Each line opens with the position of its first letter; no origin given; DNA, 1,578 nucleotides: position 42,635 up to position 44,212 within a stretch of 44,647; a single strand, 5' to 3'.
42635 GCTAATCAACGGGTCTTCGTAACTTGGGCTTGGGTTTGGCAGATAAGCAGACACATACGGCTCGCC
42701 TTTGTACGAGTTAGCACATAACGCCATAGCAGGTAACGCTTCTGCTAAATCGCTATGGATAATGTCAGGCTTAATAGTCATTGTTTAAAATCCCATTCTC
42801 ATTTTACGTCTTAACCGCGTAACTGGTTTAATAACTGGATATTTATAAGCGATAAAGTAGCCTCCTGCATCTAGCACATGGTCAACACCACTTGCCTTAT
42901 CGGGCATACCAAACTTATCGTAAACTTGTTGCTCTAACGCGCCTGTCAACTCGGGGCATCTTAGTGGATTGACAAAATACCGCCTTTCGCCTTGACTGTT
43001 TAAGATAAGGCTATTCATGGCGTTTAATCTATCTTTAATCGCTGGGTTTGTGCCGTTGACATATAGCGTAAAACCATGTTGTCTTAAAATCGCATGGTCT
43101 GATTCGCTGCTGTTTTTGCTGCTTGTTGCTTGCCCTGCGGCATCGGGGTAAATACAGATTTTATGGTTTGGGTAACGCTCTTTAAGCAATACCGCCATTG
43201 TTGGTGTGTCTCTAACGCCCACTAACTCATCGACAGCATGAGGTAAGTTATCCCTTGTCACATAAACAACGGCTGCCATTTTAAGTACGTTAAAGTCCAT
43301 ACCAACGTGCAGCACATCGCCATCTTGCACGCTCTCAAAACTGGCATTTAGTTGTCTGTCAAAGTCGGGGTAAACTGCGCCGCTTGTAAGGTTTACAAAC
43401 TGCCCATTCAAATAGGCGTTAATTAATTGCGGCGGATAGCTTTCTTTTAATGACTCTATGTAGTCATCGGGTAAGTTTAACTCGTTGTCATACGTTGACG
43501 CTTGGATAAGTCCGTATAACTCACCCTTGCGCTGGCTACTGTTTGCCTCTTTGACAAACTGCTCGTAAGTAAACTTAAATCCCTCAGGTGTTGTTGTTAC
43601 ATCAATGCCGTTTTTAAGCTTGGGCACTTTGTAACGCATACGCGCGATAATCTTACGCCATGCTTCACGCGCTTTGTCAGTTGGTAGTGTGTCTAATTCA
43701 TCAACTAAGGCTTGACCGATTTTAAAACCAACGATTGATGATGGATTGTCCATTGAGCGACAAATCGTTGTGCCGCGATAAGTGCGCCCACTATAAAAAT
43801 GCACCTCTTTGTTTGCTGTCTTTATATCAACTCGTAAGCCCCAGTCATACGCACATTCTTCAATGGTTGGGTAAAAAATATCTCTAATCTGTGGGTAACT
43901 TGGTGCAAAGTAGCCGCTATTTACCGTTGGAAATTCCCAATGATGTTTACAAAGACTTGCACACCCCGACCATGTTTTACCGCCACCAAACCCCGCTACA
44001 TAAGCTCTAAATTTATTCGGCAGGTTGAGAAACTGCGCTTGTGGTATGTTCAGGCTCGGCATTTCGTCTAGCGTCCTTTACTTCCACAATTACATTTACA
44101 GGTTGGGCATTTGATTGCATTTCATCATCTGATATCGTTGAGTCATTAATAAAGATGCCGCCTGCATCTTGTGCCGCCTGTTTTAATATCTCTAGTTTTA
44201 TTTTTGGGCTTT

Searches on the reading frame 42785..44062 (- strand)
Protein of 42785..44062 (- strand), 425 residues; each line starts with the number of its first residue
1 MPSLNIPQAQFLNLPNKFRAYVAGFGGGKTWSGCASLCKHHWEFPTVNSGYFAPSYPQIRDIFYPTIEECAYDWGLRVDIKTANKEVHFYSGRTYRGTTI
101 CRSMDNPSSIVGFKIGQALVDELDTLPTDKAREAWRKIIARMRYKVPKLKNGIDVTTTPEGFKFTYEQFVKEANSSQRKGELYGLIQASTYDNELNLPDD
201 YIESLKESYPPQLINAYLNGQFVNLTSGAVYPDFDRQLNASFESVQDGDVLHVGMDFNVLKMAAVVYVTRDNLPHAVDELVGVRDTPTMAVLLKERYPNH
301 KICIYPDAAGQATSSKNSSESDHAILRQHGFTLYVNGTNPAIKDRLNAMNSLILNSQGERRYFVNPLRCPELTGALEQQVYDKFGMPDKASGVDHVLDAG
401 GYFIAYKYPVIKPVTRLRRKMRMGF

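Call 67: search_dna_similar(query=window:42785-44062:-, collection=phages, mode=protein, max_rows=12)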
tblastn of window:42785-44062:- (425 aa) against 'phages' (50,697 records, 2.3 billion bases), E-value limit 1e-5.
Records with a match: 956; places in all: 966; records where one place covers at least 80% of the query: 933.
Best place of each record, by identity: 60-80% 27; <60% 929.
By first word of the organism name: Salmonella 372; Escherichia 262; Vibrio 69; Klebsiella 56; Pseudomonas 45; Serratia 13; Kagunavirus 11; Rhizobium 10; Stenotrophomonas 9; Acinetobacter 7; and 40 more.
By host as written in the record: Escherichia coli 145; - 65; Salmonella enterica subsp. enterica serovar Enteritidis 56; Salmonella enterica 54; Salmonella enterica subsp. enterica serovar Typhimurium 49; Salmonella sp. 37; Vibrio breoganii 23; Salmonella enterica subsp. enterica serovar Enteritidis PT1 20; and 245 more.
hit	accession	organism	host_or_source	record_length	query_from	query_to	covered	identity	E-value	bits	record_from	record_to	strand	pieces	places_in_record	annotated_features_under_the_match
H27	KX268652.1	Acinetobacter phage vB_AbaS_TRS1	Acinetobacter baumannii A118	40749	2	417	98%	69.7%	0e+0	614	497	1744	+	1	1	putative large terminase subunit | putative small terminase subunit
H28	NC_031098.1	Acinetobacter phage vB_AbaS_TRS1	Acinetobacter baumannii A118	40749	2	417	98%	69.7%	0e+0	614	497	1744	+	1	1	terminase family protein | DUF2280 domain-containing protein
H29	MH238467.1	Pasteurella phage Pm86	Pasteurella multocida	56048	1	425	100%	64.6%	0e+0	582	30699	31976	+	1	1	terminase large subunit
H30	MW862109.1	Pseudomonas phage Medea1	Pseudomonas syringae pv. tomato Pst235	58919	1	417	98%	62.5%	7e-177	553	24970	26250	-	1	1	terminase | hypothetical protein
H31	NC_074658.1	Pseudomonas phage Medea1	Pseudomonas syringae pv. tomato Pst235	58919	1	417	98%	62.5%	7e-177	553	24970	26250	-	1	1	terminase | hypothetical protein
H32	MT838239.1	Bacteriophage sp.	human fecal samples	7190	1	424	100%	61.1%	9e-145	538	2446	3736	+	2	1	record has no annotation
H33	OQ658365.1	Pseudomonas phage sp.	Pseudomonas aeruginosa PACL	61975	1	418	98%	60.9%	3e-173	543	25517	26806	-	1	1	hypothetical protein | terminase small subunit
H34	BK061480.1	Pseudomonas phage vB_PaeS-D14H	Pseudomonas aeruginosa strain 3-38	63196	1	418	98%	60.7%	4e-173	542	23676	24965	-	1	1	Phage terminase, large subunit | Phage terminase, small subunit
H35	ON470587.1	Escherichia phage vB_EcoS-611R4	Escherichia coli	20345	2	417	98%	60.9%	1e-173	543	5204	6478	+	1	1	terminase | terminase small subunit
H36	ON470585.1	Escherichia phage vB_EcoS-689R7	Escherichia coli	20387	2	417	98%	60.9%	1e-173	543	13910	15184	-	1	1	terminase | terminase small subunit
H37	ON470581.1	Escherichia phage vB_EcoS-606R9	Escherichia coli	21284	2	417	98%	60.9%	1e-173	543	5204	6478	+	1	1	terminase | terminase small subunit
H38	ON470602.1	Escherichia phage vB_EcoS-885R8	Escherichia coli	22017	2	417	98%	60.9%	1e-173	543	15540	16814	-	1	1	terminase | terminase small subunit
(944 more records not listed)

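Call 106: get_annotated_region(hit=H29, flank=4500)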
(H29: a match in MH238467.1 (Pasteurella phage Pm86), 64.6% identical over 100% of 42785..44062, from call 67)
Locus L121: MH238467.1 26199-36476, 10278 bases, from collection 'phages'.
description: Pasteurella phage Pm86, complete genome.
organism: Pasteurella phage Pm86 (NCBI taxid 2201742)
taxonomy: Viruses; Duplodnaviria; Heunggongvirae; Uroviricota; Caudoviricetes
host: Pasteurella multocida; source: -; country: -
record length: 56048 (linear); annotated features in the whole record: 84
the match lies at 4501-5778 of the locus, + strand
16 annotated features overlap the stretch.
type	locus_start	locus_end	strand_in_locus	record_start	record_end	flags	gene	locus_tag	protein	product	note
CDS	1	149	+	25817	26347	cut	-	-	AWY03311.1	lysozyme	ORF44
CDS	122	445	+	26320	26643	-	-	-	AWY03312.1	hypothetical protein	ORF45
CDS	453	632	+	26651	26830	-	-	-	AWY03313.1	hypothetical protein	ORF46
CDS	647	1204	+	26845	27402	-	-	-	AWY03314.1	hypothetical protein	ORF47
CDS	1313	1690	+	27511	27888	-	-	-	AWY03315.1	hypothetical protein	ORF48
CDS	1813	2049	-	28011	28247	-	-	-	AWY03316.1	DNA-binding transcriptional regulator, AcrR family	ORF49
CDS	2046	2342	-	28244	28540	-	-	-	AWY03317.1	hypothetical protein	ORF50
CDS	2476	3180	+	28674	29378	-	-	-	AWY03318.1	phosphoadenosine phosphosulfate (PAPS) reductase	ORF51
CDS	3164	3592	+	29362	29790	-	-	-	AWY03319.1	hypothetical protein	ORF52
CDS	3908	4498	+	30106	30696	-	-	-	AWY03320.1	hypothetical protein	ORF53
CDS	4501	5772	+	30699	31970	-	-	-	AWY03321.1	terminase large subunit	ORF54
CDS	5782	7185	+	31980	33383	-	-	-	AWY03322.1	hypothetical protein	ORF55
CDS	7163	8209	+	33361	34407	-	-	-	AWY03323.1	head morphogenesis protein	ORF56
CDS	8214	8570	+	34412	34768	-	-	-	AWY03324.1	hypothetical protein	ORF57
CDS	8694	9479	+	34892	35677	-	-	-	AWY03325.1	hypothetical protein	ORF58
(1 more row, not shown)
